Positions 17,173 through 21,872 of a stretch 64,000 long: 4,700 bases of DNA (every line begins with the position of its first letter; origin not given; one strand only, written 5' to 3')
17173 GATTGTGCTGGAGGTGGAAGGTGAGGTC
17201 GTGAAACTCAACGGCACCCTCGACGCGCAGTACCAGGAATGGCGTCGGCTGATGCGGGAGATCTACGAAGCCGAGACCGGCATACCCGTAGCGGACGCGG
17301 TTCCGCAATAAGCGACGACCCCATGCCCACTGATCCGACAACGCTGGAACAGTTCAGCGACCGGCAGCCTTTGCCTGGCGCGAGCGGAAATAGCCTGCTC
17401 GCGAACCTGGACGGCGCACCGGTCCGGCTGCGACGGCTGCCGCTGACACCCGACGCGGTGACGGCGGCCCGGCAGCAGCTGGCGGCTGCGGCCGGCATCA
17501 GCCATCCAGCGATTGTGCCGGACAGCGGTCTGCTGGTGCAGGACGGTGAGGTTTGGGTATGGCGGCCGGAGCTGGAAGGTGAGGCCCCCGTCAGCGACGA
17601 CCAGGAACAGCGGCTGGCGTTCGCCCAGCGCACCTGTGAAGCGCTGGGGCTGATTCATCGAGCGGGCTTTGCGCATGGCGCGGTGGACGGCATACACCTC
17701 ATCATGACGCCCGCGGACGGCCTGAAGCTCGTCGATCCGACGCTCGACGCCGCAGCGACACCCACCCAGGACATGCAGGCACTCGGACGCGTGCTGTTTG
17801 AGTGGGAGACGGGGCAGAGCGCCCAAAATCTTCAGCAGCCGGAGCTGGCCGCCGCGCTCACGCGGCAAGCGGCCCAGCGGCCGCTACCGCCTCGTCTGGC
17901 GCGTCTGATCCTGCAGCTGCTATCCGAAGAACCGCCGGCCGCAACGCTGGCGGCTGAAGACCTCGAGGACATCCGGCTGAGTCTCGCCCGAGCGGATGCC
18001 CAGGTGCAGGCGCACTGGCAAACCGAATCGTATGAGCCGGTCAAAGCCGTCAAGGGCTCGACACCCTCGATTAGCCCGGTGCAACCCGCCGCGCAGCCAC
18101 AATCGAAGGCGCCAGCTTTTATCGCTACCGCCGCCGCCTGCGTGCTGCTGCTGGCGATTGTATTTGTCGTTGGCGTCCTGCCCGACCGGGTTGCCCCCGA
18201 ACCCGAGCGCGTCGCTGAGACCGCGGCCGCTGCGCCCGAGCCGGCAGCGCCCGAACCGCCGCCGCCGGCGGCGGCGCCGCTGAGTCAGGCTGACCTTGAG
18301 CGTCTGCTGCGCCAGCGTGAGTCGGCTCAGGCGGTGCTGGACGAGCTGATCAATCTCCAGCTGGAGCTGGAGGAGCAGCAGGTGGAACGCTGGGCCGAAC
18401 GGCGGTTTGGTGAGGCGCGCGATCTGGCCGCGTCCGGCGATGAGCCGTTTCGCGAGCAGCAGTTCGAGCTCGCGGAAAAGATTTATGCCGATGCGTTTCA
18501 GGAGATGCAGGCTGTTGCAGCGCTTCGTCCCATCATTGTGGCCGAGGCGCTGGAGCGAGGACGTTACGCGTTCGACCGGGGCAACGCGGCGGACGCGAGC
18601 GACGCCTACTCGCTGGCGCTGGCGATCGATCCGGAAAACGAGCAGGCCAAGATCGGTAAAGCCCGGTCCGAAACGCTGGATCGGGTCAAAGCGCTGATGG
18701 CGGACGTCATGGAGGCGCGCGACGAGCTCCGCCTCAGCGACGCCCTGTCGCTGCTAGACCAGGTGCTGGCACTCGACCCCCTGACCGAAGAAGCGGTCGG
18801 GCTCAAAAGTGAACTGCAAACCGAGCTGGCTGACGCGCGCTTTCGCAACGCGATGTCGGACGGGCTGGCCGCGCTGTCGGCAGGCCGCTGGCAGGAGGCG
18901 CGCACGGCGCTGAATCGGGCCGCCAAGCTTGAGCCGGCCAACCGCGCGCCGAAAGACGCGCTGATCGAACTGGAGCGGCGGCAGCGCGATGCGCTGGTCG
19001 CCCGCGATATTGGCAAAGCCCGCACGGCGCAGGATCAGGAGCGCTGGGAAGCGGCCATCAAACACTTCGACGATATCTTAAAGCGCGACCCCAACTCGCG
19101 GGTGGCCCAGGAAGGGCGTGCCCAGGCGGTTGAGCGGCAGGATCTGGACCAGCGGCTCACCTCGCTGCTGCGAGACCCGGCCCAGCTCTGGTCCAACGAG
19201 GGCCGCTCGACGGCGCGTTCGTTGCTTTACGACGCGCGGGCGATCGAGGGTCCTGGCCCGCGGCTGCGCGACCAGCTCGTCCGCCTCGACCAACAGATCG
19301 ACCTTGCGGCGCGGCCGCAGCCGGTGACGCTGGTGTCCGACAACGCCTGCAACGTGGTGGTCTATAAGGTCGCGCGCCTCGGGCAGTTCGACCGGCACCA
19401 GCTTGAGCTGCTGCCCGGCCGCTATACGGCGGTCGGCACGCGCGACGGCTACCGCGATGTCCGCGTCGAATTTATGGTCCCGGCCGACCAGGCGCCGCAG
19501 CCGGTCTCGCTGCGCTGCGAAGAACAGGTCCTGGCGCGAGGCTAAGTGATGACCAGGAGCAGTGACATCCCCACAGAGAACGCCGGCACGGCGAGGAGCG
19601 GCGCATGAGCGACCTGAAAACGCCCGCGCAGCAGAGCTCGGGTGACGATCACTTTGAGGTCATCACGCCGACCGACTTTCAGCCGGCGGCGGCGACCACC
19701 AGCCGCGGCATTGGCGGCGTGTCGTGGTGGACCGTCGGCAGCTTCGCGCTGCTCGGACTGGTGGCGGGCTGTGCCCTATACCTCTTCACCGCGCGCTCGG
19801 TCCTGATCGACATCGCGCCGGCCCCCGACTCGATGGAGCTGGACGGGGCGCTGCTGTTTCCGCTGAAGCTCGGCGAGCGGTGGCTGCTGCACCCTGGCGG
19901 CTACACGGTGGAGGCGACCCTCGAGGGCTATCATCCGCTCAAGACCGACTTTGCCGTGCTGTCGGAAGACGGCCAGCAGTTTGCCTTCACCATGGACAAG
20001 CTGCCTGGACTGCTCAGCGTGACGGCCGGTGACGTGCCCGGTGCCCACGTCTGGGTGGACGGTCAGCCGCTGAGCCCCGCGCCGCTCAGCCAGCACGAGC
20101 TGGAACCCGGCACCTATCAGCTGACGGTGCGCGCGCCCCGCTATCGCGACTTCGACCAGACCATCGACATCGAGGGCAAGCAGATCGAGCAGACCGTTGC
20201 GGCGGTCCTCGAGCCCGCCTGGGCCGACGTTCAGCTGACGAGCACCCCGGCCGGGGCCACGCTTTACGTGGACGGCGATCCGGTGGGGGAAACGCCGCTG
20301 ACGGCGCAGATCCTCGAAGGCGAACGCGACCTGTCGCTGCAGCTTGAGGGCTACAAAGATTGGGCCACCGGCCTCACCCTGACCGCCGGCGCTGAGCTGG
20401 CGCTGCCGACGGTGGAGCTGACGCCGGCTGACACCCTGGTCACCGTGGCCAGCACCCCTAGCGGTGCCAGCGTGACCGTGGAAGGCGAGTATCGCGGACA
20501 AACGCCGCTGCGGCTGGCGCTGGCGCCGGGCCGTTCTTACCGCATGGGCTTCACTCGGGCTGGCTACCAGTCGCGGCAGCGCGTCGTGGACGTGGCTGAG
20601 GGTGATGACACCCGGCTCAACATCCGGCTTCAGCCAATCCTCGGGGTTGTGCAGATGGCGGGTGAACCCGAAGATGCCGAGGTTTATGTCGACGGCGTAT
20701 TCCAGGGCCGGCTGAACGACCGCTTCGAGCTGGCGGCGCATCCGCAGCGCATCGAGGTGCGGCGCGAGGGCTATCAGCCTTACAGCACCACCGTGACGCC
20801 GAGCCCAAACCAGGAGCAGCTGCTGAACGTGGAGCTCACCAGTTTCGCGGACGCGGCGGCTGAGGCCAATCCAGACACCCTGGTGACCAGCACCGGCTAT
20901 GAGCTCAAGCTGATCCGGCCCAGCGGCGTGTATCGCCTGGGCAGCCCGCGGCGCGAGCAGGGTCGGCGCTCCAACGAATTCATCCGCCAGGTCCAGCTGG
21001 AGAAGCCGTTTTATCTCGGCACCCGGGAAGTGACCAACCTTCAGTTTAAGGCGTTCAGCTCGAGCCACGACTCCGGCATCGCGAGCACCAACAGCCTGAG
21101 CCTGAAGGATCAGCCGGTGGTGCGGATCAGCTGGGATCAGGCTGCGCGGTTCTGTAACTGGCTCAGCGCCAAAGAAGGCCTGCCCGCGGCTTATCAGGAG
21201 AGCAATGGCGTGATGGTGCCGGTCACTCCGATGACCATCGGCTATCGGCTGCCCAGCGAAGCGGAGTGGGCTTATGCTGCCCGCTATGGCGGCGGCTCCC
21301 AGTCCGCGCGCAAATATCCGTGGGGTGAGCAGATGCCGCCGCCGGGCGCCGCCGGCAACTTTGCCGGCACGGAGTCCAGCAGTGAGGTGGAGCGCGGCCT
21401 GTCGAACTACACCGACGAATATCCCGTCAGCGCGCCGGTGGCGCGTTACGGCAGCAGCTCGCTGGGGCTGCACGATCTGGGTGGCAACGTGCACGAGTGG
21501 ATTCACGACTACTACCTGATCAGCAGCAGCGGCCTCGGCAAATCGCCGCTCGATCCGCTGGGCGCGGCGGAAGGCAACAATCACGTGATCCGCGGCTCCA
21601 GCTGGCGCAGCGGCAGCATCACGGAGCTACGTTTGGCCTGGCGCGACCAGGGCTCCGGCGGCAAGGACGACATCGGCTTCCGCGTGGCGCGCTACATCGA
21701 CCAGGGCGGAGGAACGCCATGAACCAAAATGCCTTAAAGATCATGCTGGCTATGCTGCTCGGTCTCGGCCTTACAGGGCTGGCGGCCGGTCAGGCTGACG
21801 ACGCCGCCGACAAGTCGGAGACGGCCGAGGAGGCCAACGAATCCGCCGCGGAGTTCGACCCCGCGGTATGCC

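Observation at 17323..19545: Membrane-anchored pseudokinase with periplasmic coiled coil, TPR repeats and a PEGA-like end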

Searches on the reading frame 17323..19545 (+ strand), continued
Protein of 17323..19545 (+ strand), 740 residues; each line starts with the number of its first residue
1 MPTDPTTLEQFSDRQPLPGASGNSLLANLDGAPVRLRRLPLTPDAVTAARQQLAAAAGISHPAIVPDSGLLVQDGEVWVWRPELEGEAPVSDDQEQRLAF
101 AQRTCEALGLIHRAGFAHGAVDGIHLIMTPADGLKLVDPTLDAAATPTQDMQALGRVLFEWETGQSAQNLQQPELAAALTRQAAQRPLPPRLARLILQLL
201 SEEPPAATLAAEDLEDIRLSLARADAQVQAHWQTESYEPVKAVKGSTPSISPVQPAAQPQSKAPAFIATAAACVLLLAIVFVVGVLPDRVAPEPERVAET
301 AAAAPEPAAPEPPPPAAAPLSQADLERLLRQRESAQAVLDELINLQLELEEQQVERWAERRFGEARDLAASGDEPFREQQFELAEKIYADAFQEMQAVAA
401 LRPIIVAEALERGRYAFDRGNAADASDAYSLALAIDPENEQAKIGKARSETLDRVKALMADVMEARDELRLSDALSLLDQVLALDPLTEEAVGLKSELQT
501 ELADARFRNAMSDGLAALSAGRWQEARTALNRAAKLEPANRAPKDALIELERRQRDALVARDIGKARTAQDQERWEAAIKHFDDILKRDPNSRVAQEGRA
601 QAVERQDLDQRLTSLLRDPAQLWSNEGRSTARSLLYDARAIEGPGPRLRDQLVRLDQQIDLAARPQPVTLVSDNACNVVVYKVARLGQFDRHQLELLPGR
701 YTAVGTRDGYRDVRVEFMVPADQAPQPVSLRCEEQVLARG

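Call 56: find_encoding_contigs(protein=P0069, flank=10000, max_places=1)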
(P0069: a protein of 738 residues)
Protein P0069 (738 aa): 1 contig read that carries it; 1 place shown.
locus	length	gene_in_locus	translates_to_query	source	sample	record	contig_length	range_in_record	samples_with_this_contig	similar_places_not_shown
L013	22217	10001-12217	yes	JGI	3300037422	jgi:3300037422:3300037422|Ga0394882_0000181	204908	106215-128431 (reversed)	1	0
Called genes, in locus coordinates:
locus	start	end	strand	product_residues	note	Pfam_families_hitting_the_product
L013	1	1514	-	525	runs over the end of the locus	PF25292:Beta-prop_CGLA (faint), PF01839:FG-GAP (faint), PF21348:RGL11_C (faint), PF13517:FG-GAP_3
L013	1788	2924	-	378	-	PF00174:Oxidored_molyb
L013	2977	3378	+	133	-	PF22636:FlK, PF03061:4HBT (faint)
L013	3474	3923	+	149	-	-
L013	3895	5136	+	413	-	PF03033:Glyco_transf_28, PF00201:UDPGT, PF06722:EryCIII-like_C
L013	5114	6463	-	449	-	PF01554:MatE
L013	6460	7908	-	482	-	PF13396:PLDc_N, PF13091:PLDc_2, PF00614:PLDc (weak), PF13091:PLDc_2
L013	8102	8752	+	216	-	-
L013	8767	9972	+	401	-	-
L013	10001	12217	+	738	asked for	PF00069:Pkinase, PF07714:PK_Tyr_Ser-Thr, PF07719:TPR_2 (faint)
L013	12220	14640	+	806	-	PF13620:CarboxypepD_reg (faint), PF08308:PEGA, PF03781:FGE-sulfatase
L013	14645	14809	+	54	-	-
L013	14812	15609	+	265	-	PF01618:MotA_ExbB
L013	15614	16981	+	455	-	PF00498:FHA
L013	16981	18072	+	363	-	PF13519:VWA_2, PF13768:VWA_3 (weak)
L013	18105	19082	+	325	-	-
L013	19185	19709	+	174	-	PF13801:Metal_resist, PF07813:LTXXQ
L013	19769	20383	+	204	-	PF08003:Methyltransf_9 (weak), PF13847:Methyltransf_31, PF08241:Methyltransf_11, PF08242:Methyltransf_12, PF13649:Methyltransf_25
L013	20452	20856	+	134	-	-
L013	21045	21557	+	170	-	-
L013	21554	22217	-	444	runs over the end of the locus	PF07690:MFS_1, PF11700:ATG22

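Call 57: find_encoding_contigs(protein=P0162, flank=10000, max_places=1)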
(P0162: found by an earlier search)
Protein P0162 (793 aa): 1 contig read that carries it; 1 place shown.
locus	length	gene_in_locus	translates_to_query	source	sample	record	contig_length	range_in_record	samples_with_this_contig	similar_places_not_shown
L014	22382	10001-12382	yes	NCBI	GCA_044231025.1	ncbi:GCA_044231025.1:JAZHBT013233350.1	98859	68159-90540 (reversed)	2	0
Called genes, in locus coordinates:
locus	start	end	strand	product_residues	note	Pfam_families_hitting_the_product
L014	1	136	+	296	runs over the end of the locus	PF17803:Cadherin_4, PF17963:Big_9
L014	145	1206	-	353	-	PF00089:Trypsin, PF13365:Trypsin_2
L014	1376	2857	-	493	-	PF01435:Peptidase_M48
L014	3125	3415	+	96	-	-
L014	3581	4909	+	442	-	PF24885:TPR_NPHP3 (faint), PF00515:TPR_1 (faint), PF07719:TPR_2 (faint), PF13176:TPR_7 (faint), PF13374:TPR_10 (faint), PF13424:TPR_12 (weak), PF13424:TPR_12, PF03544:TonB_C (weak), +3 more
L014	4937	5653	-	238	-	-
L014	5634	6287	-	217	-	-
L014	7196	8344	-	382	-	-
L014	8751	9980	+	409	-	-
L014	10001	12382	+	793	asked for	PF00069:Pkinase, PF07714:PK_Tyr_Ser-Thr, PF14559:TPR_19 (faint), PF07719:TPR_2 (faint), PF00515:TPR_1 (faint), PF13428:TPR_14 (faint)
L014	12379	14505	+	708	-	PF13620:CarboxypepD_reg (faint), PF08308:PEGA, PF03781:FGE-sulfatase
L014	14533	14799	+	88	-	-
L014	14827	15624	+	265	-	PF01618:MotA_ExbB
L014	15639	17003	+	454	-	PF00498:FHA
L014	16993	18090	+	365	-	PF13519:VWA_2 (faint)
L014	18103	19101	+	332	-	-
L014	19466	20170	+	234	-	PF13578:Methyltransf_24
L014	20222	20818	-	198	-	PF13759:2OG-FeII_Oxy_5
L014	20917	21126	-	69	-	-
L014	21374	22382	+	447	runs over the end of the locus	PF13520:AA_permease_2, PF00324:AA_permease, PF03845:Spore_permease (weak)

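Call 79: search_protein_families(library=pfam, proteins=[L013:12220-12720:+, L014:12379-12780:+, L013:16981-18069:+], max_evalue=0.1)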
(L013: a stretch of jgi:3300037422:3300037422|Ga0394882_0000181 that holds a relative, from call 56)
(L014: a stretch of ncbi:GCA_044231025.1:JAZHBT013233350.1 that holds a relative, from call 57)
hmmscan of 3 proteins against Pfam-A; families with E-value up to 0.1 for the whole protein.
L013:12220-12720:+ (167 aa): 0 families

L014:12379-12780:+ (134 aa): 0 families

L013:16981-18069:+ (363 aa): 6 families
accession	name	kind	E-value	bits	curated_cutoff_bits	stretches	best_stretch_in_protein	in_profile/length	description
PF13519.12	VWA_2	-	5e-08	34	27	1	166-291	1-106/107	von Willebrand factor type A domain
PF13768.12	VWA_3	-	1e-07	32.6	27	1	205-297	21-112/155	von Willebrand factor type A domain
PF00092.34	VWA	-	6.9e-05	23.6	23.8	1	166-302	2-125/174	von Willebrand factor type A domain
PF12329.13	TMF_DNA_bd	-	0.02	15.3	35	1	91-133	13-55/74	TATA element modulatory factor 1 DNA binding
PF10482.14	CtIP_N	-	0.03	14.7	27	1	66-132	53-117/120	Tumour-suppressor protein CtIP N-terminal domain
PF20304.3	Sp-CxC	-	0.069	13.6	27.5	0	183-207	10-34/63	Small protein from certain CxC ATPase-based DNA modification systems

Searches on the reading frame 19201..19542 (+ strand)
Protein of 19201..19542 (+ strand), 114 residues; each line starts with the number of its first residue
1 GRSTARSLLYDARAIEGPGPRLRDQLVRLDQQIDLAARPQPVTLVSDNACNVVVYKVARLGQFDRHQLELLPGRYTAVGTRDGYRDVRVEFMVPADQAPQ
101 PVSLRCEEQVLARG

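Call 8: search_protein_families(library=pfam, proteins=[window:19201-19542:+], max_evalue=10)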
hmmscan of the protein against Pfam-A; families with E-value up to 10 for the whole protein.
window:19201-19542:+ (114 aa): 0 families

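Call 59: predict_structure(alignment_id=A7)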
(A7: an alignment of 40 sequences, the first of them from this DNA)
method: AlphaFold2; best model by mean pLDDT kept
length: 101 residues; sequences in the alignment: 40
mean_pLDDT: 92.2   pTM: 0.75
mean pLDDT of the five models: 92.2, 90.4, 90.3, 89.8, 88.0
residues with pLDDT >= 90: 77; 70-90: 17; 50-70: 7; < 50: 0
segments of 3 or more residues with pLDDT < 50: none
pLDDT, mean of each block of 10 residues (from residue 1): 74 89 94 98 97 97 98 97 94 87 57
secondary structure, 60 per line:
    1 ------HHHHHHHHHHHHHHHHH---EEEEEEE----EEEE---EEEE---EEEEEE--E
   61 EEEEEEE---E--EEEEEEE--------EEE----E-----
elements in order: H7-23 E27-33 E38-41 E45-48 E52-57 E60-67 E74-80 E89-91

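Call 65: fold_search(model_id=the predicted structure, library=pdb)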
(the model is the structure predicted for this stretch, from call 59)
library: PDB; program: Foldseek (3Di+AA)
matches with E <= 10: 559; with E <= 0.001: 1
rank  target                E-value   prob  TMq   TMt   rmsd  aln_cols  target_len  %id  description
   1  2nsm                  2.1e-04  1.00  0.47  0.15   8.6       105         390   19  Crystal structure of the human carboxypeptidase N (Kininase I) catalytic domain (released 2007-04-24)
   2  6hif_Y                1.5e-03  1.00  0.52  0.59   2.9        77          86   17  Kuenenia stuttgartiensis hydrazine dehydrogenase complex (released 2019-04-17)
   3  1uwy_A                2.5e-03  1.00  0.47  0.15   6.1        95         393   17  Crystal structure of human carboxypeptidase M (released 2004-04-08)
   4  3mn8_B                2.5e-03  1.00  0.41  0.15   6.2        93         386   19  Structure of Drosophila melanogaster carboxypeptidase D isoform 1B short (released 2010-07-28)
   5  3mn8_D                2.7e-03  1.00  0.41  0.15   6.2        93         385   19  Structure of Drosophila melanogaster carboxypeptidase D isoform 1B short (released 2010-07-28)
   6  3mn8_A                2.9e-03  1.00  0.47  0.16   6.0        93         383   18  Structure of Drosophila melanogaster carboxypeptidase D isoform 1B short (released 2010-07-28)
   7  1qmu_A                3.0e-03  1.00  0.48  0.15   7.9       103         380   14  Duck carboxypeptidase D domain II (released 2000-10-13)
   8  5aq0_A                4.1e-03  1.00  0.43  0.51   4.3        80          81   20  The structure of the Transthyretin-like domain of the first catalytic domain of the HUMAN Carboxypeptidase D (released 2016-09-28)
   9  3mn8_C                4.9e-03  1.00  0.47  0.15   6.0        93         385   18  Structure of Drosophila melanogaster carboxypeptidase D isoform 1B short (released 2010-07-28)
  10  9k1u_B                5.5e-03  1.00  0.44  0.54   5.1        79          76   16  crystal structure of Rtks and Ppka complex (released 2025-10-22)
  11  5aq0_B                5.8e-03  1.00  0.47  0.55   3.8        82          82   20  The structure of the Transthyretin-like domain of the first catalytic domain of the HUMAN Carboxypeptidase D (released 2016-09-28)
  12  2xet_B                9.9e-03  1.00  0.42  0.47   4.6        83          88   13  Conserved hydrophobic clusters on the surface of the Caf1A usher C-terminal domain are important for F1 antigen assemb (released 2010-09-22)
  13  3hn5_A                1.7e-02  1.00  0.43  0.24   4.7        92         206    9  Crystal structure of BF0290 (YP_210027.1) from Bacteroides fragilis NCTC 9343 at 1.70 A resolution (released 2009-06-23)
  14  6fwv_A                2.0e-02  0.97  0.40  0.11   5.9        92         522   12  The Bacillus anthracis TIE protein (released 2018-08-08)
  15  9j6z_A                2.0e-02  0.96  0.40  0.14   8.5        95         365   19  Structure of AAV8 in complex with its receptor (released 2025-07-23)
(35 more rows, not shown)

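Call 81: find_homologous_proteins(query=A7, max_evalue=1e-10)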
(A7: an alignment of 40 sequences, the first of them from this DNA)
Query A7 (40 sequences) (101 aa, profile of the alignment): 403 proteins with E <= 1e-10 among 2404 candidates; the best 120 are listed.
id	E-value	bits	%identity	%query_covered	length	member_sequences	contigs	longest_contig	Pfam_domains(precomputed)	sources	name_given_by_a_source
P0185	1.3e-34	136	59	91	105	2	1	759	-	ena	-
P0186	1.9e-33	132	60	91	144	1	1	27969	-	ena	-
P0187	2.8e-33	131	55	92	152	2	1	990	-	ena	-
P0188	3.5e-33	131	53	91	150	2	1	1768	-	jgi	jgi:hypothetical protein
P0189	4.2e-33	131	47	95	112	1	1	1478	-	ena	-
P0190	8.4e-33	130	48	91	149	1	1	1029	-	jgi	jgi:hypothetical protein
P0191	9.6e-33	130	48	95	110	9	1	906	-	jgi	jgi:hypothetical protein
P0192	1.6e-32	129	59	91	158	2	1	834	-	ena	-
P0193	1.7e-32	129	48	95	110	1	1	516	-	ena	-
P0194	2.2e-32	129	48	95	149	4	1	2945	-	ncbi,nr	ncbi:MAG TPA: hypothetical protein VJ299_10820, partial [Steroidobacteraceae bacterium]|nr:hypotheti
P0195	2.3e-32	129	48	95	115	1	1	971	-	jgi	jgi:hypothetical protein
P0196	2.5e-32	128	54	92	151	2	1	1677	-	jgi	jgi:hypothetical protein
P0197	2.6e-32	128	47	96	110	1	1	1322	-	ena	-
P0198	2.7e-32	128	52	95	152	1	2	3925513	-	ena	-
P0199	2.8e-32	128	47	96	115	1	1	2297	-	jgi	jgi:hypothetical protein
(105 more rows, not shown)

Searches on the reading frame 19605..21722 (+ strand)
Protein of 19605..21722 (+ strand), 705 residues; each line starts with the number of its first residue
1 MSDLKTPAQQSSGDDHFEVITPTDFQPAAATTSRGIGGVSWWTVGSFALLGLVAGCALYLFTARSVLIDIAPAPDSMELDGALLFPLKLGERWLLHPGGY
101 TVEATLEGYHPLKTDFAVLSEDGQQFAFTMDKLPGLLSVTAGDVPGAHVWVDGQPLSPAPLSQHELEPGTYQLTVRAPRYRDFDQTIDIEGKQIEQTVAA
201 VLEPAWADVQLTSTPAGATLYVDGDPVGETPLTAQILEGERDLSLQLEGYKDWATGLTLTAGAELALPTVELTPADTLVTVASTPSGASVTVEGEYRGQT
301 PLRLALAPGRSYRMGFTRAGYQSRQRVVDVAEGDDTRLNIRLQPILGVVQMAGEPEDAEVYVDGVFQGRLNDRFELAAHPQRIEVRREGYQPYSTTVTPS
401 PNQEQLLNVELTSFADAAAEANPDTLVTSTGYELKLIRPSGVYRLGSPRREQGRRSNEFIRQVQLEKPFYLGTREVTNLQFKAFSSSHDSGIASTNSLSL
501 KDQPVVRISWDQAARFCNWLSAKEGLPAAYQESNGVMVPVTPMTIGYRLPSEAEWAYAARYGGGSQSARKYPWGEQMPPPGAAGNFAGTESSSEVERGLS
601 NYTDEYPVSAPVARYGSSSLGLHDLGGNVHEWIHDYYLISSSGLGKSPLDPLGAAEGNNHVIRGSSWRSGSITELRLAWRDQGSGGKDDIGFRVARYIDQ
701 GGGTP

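Call 5: search_protein_families(library=pfam, proteins=[window:19605-21722:+], max_evalue=0.01)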
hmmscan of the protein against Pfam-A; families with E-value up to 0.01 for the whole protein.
window:19605-21722:+ (705 aa): 5 families
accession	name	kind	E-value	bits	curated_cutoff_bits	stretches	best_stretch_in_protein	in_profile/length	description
PF08308.17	PEGA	-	5.2e-50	167.7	20.8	4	206-267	1-63/71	PEGA domain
PF03781.23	FGE-sulfatase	-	4.5e-40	138.3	23.3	1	439-696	9-255/255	Sulfatase-modifying factor enzyme 1-like domain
PF13620.12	CarboxypepD_reg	-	9.8e-15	55.1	32.3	0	303-343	41-82/82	Carboxypeptidase regulatory-like domain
PF13715.12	CarbopepD_reg_2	-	0.00012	22.5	32.2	0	304-343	38-77/88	CarboxypepD_reg-like domain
PF20608.4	Phage_tube_C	-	0.0034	18.1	24.1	0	163-189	52-78/82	Phage tail tube protein C-terminal domain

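Call 15: search_protein_families(library=ncbifam, proteins=[window:19605-21722:+], max_evalue=0.01)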
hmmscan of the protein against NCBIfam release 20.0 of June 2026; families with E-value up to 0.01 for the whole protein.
window:19605-21722:+ (705 aa): 8 families
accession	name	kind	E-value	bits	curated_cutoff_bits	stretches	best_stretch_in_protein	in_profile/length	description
TIGR03525.2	GldK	equivalog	1.2e-26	94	350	1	500-694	217-403/408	T9SS ring complex lipoprotein PorK/GldK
NF051459.1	pyoverdine_PvdO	equivalog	6.1e-15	55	500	1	409-696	9-278/280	dihydropyoverdine dehydrogenase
NF047815.1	LIC10124_lipo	equivalog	2.2e-08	33.1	650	1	207-319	198-312/516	LIC10124 family lipoprotein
TIGR02171.1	Fb_sc_TIGR02171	subfamily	2.2e-08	32.6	544.35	1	461-637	65-218/912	TIGR02171 family lipoprotein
TIGR03524.1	GldJ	equivalog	1.7e-07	30.3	458.2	1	544-637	261-365/559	gliding motility lipoprotein GldJ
NF041186.1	SenA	equivalog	1.2e-06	28.2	420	1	501-669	269-354/382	selenoneine synthase SenA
TIGR03530.1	GldJ_short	equivalog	1.7e-05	23.9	382.9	1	503-638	160-318/396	gliding motility lipoprotein GldJ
TIGR03440.2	egtB_TIGR03440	equivalog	0.0015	17.7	360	0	546-637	292-352/413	ergothioneine biosynthesis protein EgtB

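Call 16: search_protein_families(library=padloc, proteins=[window:19605-21722:+], max_evalue=0.01)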
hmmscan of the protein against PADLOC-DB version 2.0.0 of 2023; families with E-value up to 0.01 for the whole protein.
window:19605-21722:+ (705 aa): 0 families

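Call 43: search_protein_families(library=pfam, proteins=[window:19605-21719:+], max_evalue=0.001)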
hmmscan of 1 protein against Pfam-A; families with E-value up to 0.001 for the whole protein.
window:19605-21719:+ (705 aa): 4 families
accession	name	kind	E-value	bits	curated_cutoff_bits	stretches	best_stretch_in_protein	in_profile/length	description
PF08308.17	PEGA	-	5.2e-50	167.7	20.8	4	206-267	1-63/71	PEGA domain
PF03781.23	FGE-sulfatase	-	4.5e-40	138.3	23.3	1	439-696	9-255/255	Sulfatase-modifying factor enzyme 1-like domain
PF13620.12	CarboxypepD_reg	-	9.8e-15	55.1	32.3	0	303-343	41-82/82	Carboxypeptidase regulatory-like domain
PF13715.12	CarbopepD_reg_2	-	0.00012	22.5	32.2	0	304-343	38-77/88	CarboxypepD_reg-like domain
